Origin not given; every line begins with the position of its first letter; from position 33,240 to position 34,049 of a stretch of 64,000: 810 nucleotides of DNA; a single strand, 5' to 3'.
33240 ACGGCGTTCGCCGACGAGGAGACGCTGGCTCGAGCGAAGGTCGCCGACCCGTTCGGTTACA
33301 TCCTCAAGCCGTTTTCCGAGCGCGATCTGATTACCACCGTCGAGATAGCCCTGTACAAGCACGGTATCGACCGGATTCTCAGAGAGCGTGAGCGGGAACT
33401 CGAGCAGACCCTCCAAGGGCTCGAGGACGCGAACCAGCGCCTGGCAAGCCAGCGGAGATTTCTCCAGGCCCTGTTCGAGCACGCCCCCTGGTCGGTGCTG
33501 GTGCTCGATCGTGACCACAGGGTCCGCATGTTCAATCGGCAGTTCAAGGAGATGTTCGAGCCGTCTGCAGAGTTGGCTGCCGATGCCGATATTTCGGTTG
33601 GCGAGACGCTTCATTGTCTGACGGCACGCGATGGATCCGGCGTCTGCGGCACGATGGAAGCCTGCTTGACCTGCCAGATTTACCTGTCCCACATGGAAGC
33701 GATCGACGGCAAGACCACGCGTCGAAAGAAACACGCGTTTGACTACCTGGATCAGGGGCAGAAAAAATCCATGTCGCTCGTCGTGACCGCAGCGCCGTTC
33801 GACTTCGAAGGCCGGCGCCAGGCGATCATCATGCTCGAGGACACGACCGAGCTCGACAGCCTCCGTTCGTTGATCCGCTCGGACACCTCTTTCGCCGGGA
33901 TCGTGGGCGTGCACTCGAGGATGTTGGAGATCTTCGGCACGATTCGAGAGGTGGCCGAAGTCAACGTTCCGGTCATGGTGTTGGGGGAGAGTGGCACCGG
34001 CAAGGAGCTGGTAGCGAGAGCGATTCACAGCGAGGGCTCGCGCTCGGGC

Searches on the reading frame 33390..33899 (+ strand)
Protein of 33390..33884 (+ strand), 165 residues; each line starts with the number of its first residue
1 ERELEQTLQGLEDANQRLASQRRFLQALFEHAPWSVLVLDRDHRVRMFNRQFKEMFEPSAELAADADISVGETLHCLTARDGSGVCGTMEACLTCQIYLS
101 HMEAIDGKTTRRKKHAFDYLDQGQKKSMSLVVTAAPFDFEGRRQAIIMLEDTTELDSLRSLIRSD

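Call 33: search_solved_structures(query=window:33390-33884:+, max_evalue=1, show_alignments=2)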
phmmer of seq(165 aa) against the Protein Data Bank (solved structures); distinct sequences matched with E-value up to 1: 2.
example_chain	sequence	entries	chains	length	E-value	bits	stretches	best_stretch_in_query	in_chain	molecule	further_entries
9qq6_A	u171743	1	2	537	0.00024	24.2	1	10-56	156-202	histidine kinase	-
3bwl_A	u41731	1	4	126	0.68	13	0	16-53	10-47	Sensor protein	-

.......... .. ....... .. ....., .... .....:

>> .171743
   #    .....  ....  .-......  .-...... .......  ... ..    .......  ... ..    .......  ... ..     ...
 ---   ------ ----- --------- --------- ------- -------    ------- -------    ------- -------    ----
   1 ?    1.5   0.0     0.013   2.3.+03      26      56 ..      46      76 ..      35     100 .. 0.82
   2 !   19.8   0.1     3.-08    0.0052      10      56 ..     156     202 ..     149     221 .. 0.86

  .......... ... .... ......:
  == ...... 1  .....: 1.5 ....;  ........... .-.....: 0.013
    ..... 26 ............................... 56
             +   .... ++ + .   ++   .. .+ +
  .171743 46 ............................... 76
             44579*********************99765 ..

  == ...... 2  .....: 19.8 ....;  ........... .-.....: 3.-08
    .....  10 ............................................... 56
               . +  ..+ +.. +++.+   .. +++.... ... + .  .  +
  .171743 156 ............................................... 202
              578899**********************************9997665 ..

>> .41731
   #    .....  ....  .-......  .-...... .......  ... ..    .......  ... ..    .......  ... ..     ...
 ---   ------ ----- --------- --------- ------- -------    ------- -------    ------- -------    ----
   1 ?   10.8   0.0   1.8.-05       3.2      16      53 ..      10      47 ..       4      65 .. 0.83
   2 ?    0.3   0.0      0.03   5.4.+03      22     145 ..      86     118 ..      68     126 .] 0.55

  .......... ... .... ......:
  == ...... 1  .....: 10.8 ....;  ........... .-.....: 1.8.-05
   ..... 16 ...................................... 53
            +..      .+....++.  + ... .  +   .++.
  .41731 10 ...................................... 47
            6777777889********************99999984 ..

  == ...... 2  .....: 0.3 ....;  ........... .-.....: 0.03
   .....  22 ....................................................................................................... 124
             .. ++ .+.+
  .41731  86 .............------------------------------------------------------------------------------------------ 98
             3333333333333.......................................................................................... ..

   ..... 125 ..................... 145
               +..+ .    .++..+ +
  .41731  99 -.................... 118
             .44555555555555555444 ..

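Call 34: find_homologous_proteins(query=window:33390-33884:+, max_evalue=0.001)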
Query seq(165 aa): 86 candidates shared short words with the query, none scored E <= 0.001.
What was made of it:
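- Tried and rejected: That search was wasted (call 34).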

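Call 56: predict_structure(alignment_id=A3)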
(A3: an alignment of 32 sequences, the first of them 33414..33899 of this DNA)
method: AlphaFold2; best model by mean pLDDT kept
length: 162 residues; sequences in the alignment: 32
mean_pLDDT: 89.6   pTM: 0.82
mean pLDDT of the five models: 89.6, 89.5, 87.8, 87.5, 85.6
residues with pLDDT >= 90: 109; 70-90: 37; 50-70: 14; < 50: 2
segments of 3 or more residues with pLDDT < 50: none
pLDDT, mean of each block of 10 residues (from residue 1): 94 95 95 94 90 67 90 78 92 98 96 92 98 97 93 74 50
secondary structure, 60 per line:
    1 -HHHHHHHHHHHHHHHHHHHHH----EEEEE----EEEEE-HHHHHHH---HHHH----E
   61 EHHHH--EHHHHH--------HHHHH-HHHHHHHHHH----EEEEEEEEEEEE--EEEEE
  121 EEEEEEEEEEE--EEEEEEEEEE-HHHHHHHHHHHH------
elements in order: H2-22 E27-31 E36-40 H42-48 H52-55 H62-65 H69-73 H82-86 H88-97 E102-113 E116-131 E134-143 H145-156

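Call 58: fold_search(model_id=the predicted structure, library=pdb)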
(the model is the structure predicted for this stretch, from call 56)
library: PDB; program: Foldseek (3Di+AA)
matches with E <= 10: 1447; with E <= 0.001: 181
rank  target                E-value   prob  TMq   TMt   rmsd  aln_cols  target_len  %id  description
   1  9a5d_A                1.6e-07  1.00  0.59  0.18   4.3       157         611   16  Integrative model of WALK-YYCH by crosslinking MS and deep learning (released 2024-09-18)
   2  3k3c_A                6.0e-07  1.00  0.61  0.64   3.7       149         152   14  The N-terminal PAS domain crystal structure of Rv1364c from Mycobacterium tuberculosis at 1.62 (released 2010-09-29)
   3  3bwl_B                7.6e-07  1.00  0.59  0.74   3.7       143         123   21  Crystal structure of PAS domain of HTR-like protein from Haloarcula marismortui (released 2008-01-15)
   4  3bwl_D                9.1e-07  1.00  0.49  0.63   6.7       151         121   19  Crystal structure of PAS domain of HTR-like protein from Haloarcula marismortui (released 2008-01-15)
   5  9qq6_A                1.0e-06  1.00  0.59  0.22   4.8       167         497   20  Structure of the Azotobacter vinelandii NifL-NifA complex (released 2025-06-18)
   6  3bwl_A                1.3e-06  1.00  0.57  0.71   3.8       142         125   21  Crystal structure of PAS domain of HTR-like protein from Haloarcula marismortui (released 2008-01-15)
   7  4gcz_A                1.3e-06  1.00  0.61  0.29   4.0       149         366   11  Structure of a blue-light photoreceptor (released 2013-06-19)
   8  3luq_D                1.6e-06  1.00  0.46  0.64   5.6       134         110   19  The Crystal Structure of a PAS Domain from a Sensory Box Histidine Kinase Regulator from Geobacter sulfurreducens to 2 (released 2010-03-16)
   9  9bkv_B                1.7e-06  1.00  0.53  0.14   5.7       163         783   18  DosP R97A bent form (released 2024-11-20)
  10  8a36_A                2.2e-06  1.00  0.58  0.69   4.1       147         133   13  Crystal structure of PpSB1-LOV-K117E mutant (dark state), monoclinic form (released 2023-07-05)
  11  9cmf_A                2.2e-06  1.00  0.55  0.14   5.3       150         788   19  Substrate bound DosP (released 2024-11-20)
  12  8a52_A                2.5e-06  1.00  0.55  0.27   4.6       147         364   13  Crystal structure of a chimeric LOV-Histidine kinase SB2F1 (asymmetrical variant, trigonal form with long c-axis) (released 2023-12-27)
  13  4gcz_B                2.6e-06  1.00  0.60  0.28   4.0       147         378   12  Structure of a blue-light photoreceptor (released 2013-06-19)
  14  8js6_C                2.8e-06  1.00  0.61  0.41   5.9       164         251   12  Dimeric PAS domains of oxygen sensor FixL in complex with cyanide-bound ferric heme (released 2024-06-26)
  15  7r56                  2.8e-06  1.00  0.52  0.59   4.7       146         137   14  Crystal structure of PpSB1-LOV-I48T mutant (light state) (released 2022-12-21)
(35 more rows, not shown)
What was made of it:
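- The PAS model has mean pLDDT 89.6 (call 56), and its fold matches cofactor-binding PAS domains (call 58).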
